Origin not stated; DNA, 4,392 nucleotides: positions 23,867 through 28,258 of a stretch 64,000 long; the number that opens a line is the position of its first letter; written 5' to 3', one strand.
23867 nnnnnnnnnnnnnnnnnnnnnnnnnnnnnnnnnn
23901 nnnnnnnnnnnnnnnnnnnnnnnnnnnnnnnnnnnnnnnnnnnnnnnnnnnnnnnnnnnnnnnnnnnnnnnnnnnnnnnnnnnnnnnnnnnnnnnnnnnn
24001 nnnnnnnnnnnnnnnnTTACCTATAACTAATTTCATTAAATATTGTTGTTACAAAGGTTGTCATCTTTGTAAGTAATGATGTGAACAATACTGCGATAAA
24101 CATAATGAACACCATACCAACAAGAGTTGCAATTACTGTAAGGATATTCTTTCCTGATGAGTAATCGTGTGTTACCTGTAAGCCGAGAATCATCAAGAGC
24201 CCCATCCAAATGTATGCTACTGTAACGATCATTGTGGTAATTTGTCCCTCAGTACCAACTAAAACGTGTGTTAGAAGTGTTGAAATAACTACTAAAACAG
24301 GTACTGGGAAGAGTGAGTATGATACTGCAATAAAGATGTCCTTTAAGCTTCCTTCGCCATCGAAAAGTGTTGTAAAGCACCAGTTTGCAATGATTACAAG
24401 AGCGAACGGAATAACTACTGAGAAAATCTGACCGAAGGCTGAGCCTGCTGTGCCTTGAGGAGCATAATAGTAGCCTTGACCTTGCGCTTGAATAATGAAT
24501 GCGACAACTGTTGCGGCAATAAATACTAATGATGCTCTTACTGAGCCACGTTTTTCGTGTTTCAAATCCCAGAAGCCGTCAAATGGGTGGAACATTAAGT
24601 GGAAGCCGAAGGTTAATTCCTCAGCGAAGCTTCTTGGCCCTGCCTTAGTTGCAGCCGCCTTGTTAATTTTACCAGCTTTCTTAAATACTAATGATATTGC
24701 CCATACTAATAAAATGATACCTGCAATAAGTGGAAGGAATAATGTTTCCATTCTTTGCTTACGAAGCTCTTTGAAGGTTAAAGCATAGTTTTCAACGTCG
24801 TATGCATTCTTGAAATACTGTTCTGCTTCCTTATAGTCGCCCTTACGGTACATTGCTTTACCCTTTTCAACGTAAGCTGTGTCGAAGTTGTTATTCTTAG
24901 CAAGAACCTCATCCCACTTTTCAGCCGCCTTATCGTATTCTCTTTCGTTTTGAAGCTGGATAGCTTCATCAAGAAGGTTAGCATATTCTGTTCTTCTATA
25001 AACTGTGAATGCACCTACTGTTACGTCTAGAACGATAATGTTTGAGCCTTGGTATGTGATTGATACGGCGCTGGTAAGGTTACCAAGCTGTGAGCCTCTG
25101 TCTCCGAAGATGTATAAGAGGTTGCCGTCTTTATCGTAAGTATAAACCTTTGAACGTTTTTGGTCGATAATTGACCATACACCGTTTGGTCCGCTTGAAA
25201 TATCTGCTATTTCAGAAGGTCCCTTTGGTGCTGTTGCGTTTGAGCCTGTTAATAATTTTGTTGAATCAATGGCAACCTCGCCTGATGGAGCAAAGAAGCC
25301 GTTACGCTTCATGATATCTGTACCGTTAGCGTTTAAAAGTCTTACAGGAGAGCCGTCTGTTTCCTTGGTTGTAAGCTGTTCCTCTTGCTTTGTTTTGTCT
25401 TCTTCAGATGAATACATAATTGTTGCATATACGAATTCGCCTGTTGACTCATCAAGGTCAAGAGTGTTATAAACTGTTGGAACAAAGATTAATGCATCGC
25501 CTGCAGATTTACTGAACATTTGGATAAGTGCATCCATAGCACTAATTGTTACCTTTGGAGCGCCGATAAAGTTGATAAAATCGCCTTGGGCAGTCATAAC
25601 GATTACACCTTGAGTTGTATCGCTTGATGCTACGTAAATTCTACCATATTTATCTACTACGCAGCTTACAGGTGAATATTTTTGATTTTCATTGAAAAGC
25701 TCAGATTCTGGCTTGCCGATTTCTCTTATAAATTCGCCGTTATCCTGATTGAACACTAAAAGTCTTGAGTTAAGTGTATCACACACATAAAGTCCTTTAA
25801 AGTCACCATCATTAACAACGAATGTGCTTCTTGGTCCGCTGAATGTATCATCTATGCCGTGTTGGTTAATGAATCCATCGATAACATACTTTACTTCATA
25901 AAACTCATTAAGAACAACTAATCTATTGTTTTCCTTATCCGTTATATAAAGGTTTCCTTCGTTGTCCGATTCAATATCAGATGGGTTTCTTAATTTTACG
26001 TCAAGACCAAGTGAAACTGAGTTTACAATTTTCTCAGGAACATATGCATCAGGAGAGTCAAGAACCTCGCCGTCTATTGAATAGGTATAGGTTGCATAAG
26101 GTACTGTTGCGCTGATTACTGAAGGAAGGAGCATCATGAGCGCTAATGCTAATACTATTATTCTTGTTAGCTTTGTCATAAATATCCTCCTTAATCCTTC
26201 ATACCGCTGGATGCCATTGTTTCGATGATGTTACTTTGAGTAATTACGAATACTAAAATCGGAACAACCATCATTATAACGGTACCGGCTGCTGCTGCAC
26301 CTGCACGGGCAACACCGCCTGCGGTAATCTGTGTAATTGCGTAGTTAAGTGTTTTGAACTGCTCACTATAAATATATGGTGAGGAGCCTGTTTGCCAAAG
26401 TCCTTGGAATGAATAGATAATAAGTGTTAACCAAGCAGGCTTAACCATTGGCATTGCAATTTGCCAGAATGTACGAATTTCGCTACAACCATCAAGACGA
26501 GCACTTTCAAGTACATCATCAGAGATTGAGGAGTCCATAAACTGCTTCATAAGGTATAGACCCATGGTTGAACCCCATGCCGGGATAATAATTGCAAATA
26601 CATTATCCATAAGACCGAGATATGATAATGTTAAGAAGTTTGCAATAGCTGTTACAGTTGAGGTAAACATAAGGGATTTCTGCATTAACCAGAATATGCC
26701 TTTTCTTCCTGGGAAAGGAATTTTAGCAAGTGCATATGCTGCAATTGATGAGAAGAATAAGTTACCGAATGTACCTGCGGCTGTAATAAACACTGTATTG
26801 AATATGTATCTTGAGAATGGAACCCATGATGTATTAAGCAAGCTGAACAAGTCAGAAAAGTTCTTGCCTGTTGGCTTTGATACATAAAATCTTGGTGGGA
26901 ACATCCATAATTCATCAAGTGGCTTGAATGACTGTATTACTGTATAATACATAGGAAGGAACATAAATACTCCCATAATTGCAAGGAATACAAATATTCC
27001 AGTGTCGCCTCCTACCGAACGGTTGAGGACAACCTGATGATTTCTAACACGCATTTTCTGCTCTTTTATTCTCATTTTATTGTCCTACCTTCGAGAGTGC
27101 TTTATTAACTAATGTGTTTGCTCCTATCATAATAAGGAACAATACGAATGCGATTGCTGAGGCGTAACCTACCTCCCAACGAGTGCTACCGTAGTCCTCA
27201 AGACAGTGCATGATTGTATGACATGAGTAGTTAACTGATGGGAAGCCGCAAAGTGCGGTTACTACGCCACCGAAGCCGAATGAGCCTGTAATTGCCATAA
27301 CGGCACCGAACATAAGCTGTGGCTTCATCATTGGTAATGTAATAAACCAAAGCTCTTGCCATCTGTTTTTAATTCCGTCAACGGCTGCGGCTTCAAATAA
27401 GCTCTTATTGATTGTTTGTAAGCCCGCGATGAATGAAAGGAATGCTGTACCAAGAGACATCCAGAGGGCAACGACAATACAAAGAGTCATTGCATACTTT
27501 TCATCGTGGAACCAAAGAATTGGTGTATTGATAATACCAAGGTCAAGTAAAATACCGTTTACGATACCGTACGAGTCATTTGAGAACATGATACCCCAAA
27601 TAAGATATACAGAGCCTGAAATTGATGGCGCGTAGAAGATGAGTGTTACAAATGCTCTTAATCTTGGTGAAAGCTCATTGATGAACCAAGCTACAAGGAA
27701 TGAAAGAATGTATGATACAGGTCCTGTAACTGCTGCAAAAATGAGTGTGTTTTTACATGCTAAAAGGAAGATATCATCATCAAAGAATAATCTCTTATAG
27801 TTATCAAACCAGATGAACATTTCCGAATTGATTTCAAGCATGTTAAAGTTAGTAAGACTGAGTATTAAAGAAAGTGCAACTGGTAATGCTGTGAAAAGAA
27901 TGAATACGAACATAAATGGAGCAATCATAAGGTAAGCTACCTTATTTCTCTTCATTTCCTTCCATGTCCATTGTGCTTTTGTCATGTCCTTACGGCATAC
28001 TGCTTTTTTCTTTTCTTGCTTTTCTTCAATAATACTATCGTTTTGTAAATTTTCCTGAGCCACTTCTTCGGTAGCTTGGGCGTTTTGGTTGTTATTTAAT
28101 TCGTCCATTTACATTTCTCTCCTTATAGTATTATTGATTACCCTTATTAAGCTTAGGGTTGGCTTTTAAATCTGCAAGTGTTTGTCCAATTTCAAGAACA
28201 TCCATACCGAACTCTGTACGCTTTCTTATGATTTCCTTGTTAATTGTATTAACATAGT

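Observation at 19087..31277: Seven-gene sugar-uptake operon: one giant SBP, two permease pairs, no ATPase, and two large non-transporter proteins between the pairs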

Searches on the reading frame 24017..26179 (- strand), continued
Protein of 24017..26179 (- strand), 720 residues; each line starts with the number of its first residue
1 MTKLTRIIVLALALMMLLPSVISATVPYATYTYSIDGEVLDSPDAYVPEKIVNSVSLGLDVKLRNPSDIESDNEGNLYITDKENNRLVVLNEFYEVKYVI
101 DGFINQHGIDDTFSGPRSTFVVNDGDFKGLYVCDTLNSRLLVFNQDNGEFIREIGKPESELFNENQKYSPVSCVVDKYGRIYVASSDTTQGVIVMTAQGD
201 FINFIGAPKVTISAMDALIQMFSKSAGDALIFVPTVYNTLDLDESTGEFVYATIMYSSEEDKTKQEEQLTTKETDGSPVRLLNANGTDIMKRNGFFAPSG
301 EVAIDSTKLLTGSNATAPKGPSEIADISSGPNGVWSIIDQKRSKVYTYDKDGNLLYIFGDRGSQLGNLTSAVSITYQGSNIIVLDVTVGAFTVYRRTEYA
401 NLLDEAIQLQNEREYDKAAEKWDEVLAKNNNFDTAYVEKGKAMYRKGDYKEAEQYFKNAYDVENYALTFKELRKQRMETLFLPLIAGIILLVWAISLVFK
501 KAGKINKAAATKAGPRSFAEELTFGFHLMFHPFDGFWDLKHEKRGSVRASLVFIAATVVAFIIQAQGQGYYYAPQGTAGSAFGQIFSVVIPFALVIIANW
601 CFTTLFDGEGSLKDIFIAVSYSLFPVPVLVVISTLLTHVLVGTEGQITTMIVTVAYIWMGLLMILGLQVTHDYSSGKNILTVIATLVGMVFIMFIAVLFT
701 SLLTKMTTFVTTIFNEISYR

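Call 73: fold_search(model_id=the predicted structure, library=pdb)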
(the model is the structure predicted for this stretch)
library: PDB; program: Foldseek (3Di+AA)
matches with E <= 10: 1132; with E <= 0.001: 158
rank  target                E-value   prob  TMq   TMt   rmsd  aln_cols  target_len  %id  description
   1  8j72_B                1.9e-12  1.00  0.28  0.69   6.6       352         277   16  Crystal structure of mammalian Trim71 in complex with lncRNA Trincr1 (released 2024-03-06)
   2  8j72_A                7.0e-12  1.00  0.28  0.69   6.6       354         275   16  Crystal structure of mammalian Trim71 in complex with lncRNA Trincr1 (released 2024-03-06)
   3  6fpt_A                2.1e-11  1.00  0.29  0.50   7.6       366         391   15  Crystal structure of Danio rerio Lin41 filamin-NHL domains (released 2018-05-09)
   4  6fq3_A                5.1e-11  1.00  0.30  0.53   6.8       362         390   17  Crystal structure of Danio rerio Lin41 filamin-NHL domains in complex with lin-29A 5'UTR 13mer RNA (released 2018-05-09)
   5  6fpt_B                6.1e-11  1.00  0.28  0.51   7.6       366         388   15  Crystal structure of Danio rerio Lin41 filamin-NHL domains (released 2018-05-09)
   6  7qrx_A                8.5e-11  1.00  0.28  0.68   7.1       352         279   16  Crystal structure of NHL domain of TRIM71 (released 2022-05-04)
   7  6xg7                  8.9e-11  1.00  0.30  0.69   5.9       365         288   15  1.3 A Resolution Structure of the of the NHL Repeat Region of D. melanogaster Thin (released 2020-12-16)
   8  9jur                  1.1e-10  1.00  0.28  0.69   7.0       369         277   17  Crystal Structure of NHL domain of human E3 ubiquitin-protein ligase TRIM71 (released 2025-04-30)
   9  6d69                  1.2e-10  1.00  0.29  0.67   5.9       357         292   14  Crystal Structure of the NHL Repeat Region of D. melanogaster Thin (released 2019-04-24)
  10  1q7f_B                1.8e-09  1.00  0.30  0.71   5.5       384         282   11  Brain Tumor NHL domain (released 2003-10-21)
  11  4zlr_B                3.5e-09  1.00  0.31  0.73   5.0       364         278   12  Structure of the Brat-NHL domain bound to consensus RNA motif (released 2015-11-11)
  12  4zlr_A                5.6e-09  1.00  0.31  0.72   4.8       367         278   12  Structure of the Brat-NHL domain bound to consensus RNA motif (released 2015-11-11)
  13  7qrw                  6.2e-09  1.00  0.22  0.47   6.5       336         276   13  Crystal structure of NHL domain of TRIM3 (released 2022-05-04)
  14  7b2r_A                8.2e-09  1.00  0.23  0.49   7.6       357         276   12  Crystal structure of NHL domain of TRIM2 (released 2021-01-13)
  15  7qrv_A                1.4e-08  1.00  0.29  0.69   6.2       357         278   13  Crystal structure of NHL domain of TRIM2 (full C-terminal) (released 2022-05-04)
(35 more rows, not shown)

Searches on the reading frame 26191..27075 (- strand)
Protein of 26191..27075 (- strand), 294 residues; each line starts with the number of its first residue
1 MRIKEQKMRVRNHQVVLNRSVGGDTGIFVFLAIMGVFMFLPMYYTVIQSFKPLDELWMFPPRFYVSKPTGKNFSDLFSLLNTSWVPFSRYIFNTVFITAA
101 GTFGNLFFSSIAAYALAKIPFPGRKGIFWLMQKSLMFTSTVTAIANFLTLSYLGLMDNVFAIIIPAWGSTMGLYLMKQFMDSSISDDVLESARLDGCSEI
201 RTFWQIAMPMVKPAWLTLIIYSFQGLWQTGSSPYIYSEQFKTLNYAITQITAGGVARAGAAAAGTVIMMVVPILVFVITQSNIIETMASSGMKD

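Call 4: search_protein_families(library=pfam, proteins=[window:26191-27075:-], max_evalue=0.01)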
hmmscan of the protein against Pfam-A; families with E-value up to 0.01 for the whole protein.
window:26191-27075:- (294 aa): 1 family
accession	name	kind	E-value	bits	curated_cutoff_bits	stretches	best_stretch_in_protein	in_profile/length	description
PF00528.27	BPD_transp_1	-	2.2e-08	34.5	26.4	1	110-278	6-173/184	Binding-protein-dependent transport system inner membrane component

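Call 5: search_protein_families(library=ncbifam, proteins=[window:26191-27075:-], max_evalue=0.01)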
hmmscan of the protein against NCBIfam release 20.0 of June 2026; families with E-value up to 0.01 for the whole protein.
window:26191-27075:- (294 aa): 8 families
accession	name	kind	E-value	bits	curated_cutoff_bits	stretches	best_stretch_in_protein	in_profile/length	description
NF008210.0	PRK10973.1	equivalog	5.2e-19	69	297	1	33-287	17-276/281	sn-glycerol-3-phosphate ABC transporter permease UgpE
NF040932.1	ABC_arch_GlcU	equivalog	1.5e-14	54.3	340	1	29-289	7-266/272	glucose ABC transporter permease GlcU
NF008231.0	PRK10998.1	equivalog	7.8e-11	42.1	261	1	85-294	79-296/296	maltose ABC transporter permease MalG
TIGR01581.1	Mo_ABC_porter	hypoth_equivalog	9e-06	25.3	210.3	1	95-224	27-169/225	ABC transporter permease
NF007852.0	PRK10561.1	equivalog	9.7e-05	22.3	335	1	180-277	180-283/295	sn-glycerol-3-phosphate ABC transporter permease UgpA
TIGR02141.1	modB_ABC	equivalog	0.00015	21.5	182.6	1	100-224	9-146/208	molybdate ABC transporter permease subunit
TIGR02139.1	permease_CysT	equivalog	0.0016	18.1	246.1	1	183-278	157-255/265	sulfate ABC transporter permease subunit CysT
NF007047.0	PRK09500.1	equivalog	0.0023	17.6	326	1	30-280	10-249/257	spermidine/putrescine ABC transporter permease PotC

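Call 80: search_solved_structures(query=window:26191-27075:-, max_evalue=0.001)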
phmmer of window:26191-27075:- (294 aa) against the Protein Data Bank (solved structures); distinct sequences matched with E-value up to 0.001: 5.
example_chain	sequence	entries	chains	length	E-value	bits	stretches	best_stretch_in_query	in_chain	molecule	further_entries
4tqu_N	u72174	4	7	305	8.2e-14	54.9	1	68-227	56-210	AlgM2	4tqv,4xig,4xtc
7cad_B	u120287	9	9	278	1.9e-09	40.6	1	36-292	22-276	ABC transporter, permease protein SugB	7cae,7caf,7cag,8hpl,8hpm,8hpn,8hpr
8ja7_B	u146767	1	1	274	3e-09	40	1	86-292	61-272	Trehalose transport system permease protein SugB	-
2r6g_G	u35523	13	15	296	3.9e-05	26.4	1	86-293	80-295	Maltose transport system permease protein malG | Maltose transporter subunit; membrane component of ABC superfamily | Binding-protein-dependent transport system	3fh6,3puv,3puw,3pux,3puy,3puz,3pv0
9bcr_I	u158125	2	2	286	0.00021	24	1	86-225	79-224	Maltose/maltodextrin transport system permease protein MalG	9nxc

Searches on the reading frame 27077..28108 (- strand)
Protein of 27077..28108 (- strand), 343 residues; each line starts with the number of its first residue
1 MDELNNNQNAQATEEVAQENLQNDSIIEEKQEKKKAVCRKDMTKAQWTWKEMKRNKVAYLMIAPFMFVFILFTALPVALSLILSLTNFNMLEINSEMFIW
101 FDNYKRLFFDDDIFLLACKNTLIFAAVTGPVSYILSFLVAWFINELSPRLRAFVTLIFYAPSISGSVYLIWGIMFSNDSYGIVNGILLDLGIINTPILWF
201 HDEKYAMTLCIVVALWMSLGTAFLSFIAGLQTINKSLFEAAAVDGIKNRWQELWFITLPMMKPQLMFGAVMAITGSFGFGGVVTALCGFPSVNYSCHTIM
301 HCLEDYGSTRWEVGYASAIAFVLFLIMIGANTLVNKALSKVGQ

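Call 4: search_protein_families(library=pfam, proteins=[window:27077-28108:-], max_evalue=0.01)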
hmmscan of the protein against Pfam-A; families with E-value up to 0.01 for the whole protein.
window:27077-28108:- (343 aa): 1 family
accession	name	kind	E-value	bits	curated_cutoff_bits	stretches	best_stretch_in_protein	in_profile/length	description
PF00528.27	BPD_transp_1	-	2.4e-06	27.8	26.4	1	136-329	5-170/184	Binding-protein-dependent transport system inner membrane component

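Call 5: search_protein_families(library=ncbifam, proteins=[window:27077-28108:-], max_evalue=0.01)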
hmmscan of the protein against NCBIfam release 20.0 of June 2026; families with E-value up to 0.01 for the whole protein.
window:27077-28108:- (343 aa): 12 families
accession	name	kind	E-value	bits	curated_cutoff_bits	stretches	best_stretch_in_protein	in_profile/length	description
NF007852.0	PRK10561.1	equivalog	1.8e-18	67.4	335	1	53-330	9-280/295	sn-glycerol-3-phosphate ABC transporter permease UgpA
NF007044.0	PRK09497.1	equivalog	2.8e-15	56.5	348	1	53-327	3-267/285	spermidine/putrescine ABC transporter permease PotB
NF007963.0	PRK10683.1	equivalog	9.2e-13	48.3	489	1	39-328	22-299/317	putrescine ABC transporter permease PotH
NF040931.1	ABC_arch_GlcT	equivalog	3.7e-11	43.2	360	1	65-332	6-263/278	glucose ABC transporter permease GlcT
NF008232.0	PRK10999.1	equivalog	7.5e-09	34.8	392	1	98-266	264-433/520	maltose ABC transporter permease MalF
TIGR01581.1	Mo_ABC_porter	hypoth_equivalog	4.7e-06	26.3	210.3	1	207-288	102-183/225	ABC transporter permease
TIGR02139.1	permease_CysT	equivalog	2.3e-05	24.1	246.1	1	78-335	15-256/265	sulfate ABC transporter permease subunit CysT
TIGR02141.1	modB_ABC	equivalog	4.9e-05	23.1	182.6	1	121-332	3-203/208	molybdate ABC transporter permease subunit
TIGR00969.1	3a0106s02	subfamily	0.00011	21.7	240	1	109-328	54-260/272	sulfate ABC transporter permease subunit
TIGR02140.1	permease_CysW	equivalog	0.00017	21.2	329.1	1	77-326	8-246/261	sulfate ABC transporter permease subunit CysW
NF006939.0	PRK09421.1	equivalog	0.00045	19.7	262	1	126-336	20-222/230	molybdate ABC transporter permease subunit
NF007545.0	PRK10160.1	equivalog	0.00051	19.5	342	1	197-283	135-215/275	taurine ABC transporter permease TauC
